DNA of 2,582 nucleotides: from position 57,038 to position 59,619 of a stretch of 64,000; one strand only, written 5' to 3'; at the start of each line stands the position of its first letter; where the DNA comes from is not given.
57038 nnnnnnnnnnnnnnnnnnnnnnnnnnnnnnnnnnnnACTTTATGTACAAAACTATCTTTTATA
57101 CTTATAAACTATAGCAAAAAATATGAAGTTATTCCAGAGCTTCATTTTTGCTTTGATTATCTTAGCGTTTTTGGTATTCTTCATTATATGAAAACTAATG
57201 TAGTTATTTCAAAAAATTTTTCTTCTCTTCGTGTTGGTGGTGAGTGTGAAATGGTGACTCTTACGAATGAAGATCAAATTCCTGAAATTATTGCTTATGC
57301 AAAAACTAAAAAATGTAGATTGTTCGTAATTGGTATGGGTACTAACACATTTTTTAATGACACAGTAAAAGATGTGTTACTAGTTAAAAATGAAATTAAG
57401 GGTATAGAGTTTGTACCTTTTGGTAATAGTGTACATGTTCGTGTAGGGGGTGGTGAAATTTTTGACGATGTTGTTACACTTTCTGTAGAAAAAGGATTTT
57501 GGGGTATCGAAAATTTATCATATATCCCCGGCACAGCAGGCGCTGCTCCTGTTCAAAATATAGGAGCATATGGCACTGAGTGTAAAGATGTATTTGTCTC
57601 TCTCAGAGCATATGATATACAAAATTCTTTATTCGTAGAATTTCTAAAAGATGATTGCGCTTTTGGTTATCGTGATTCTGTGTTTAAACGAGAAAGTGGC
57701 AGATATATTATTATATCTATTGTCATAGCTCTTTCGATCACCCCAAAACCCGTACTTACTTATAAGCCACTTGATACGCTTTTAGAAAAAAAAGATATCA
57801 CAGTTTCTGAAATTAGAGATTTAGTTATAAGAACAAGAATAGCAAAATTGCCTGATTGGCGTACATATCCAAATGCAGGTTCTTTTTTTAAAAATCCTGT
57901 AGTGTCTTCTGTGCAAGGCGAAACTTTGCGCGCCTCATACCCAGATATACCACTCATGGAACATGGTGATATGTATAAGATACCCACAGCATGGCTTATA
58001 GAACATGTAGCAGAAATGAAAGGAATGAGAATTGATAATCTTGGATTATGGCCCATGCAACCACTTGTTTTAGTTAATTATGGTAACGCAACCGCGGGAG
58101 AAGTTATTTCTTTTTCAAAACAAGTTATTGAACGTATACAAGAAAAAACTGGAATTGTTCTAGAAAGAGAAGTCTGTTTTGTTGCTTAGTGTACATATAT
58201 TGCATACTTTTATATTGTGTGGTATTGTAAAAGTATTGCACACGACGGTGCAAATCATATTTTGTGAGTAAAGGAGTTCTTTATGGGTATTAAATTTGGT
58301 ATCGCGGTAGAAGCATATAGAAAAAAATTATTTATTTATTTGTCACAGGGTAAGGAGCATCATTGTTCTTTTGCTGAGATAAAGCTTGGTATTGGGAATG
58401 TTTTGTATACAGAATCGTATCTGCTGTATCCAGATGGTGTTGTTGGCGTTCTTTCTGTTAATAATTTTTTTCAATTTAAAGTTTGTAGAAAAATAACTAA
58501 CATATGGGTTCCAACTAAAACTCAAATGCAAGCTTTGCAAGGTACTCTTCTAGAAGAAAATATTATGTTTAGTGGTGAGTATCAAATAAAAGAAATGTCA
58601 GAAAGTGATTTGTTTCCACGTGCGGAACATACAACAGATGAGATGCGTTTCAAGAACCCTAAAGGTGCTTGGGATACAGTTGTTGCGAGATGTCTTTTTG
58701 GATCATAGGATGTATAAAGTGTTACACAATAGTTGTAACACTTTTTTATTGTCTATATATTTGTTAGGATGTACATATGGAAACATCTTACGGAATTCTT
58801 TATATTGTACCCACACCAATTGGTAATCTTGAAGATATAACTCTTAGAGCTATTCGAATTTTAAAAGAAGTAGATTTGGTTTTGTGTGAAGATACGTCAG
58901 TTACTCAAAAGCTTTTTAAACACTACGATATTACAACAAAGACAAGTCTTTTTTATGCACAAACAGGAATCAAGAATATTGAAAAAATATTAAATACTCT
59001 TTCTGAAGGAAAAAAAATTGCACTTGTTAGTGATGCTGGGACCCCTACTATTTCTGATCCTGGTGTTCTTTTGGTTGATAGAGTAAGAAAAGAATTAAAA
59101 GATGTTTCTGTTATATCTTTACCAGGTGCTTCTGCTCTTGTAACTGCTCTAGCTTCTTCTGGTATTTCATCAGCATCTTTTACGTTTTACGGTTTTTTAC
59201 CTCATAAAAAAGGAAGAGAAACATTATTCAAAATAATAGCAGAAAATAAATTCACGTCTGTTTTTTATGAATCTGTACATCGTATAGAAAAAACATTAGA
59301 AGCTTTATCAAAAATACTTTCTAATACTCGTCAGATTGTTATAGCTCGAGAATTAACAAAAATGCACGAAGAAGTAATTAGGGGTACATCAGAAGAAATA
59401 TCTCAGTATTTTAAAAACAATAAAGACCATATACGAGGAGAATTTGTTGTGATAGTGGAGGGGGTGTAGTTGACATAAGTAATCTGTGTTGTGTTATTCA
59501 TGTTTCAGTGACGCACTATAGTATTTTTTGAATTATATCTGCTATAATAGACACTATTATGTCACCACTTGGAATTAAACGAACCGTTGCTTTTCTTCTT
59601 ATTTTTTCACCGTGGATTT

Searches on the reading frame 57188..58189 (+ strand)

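Call 39: search_protein_families(library=pfam, proteins=[window:57188-58189:+], max_evalue=0.001)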
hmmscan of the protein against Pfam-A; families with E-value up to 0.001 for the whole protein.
window:57188-58189:+ (333 aa): 2 families
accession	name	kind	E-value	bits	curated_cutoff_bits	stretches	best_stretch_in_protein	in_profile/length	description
PF02873.21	MurB_C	-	6.5e-20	71.6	27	1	209-332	2-99/99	UDP-N-acetylenolpyruvoylglucosamine reductase, C-terminal domain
PF01565.28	FAD_binding_4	-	2.1e-16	60.3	26.4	1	23-143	5-130/139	FAD binding domain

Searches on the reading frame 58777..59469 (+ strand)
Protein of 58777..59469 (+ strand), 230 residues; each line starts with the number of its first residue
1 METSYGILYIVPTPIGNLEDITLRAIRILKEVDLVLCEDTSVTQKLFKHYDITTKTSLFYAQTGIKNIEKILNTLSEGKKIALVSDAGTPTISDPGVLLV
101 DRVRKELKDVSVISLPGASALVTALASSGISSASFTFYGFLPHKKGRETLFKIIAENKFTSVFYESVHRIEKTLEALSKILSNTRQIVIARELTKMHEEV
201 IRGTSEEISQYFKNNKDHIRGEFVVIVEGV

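Call 39: search_protein_families(library=pfam, proteins=[window:58777-59469:+], max_evalue=0.001)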
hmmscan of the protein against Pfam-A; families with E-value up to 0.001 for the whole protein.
window:58777-59469:+ (230 aa): 1 family
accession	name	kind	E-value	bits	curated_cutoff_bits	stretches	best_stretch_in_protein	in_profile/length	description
PF00590.25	TP_methylase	-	1.1e-33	117.5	27.8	1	8-208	2-211/212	Tetrapyrrole (Corrin/Porphyrin) Methylases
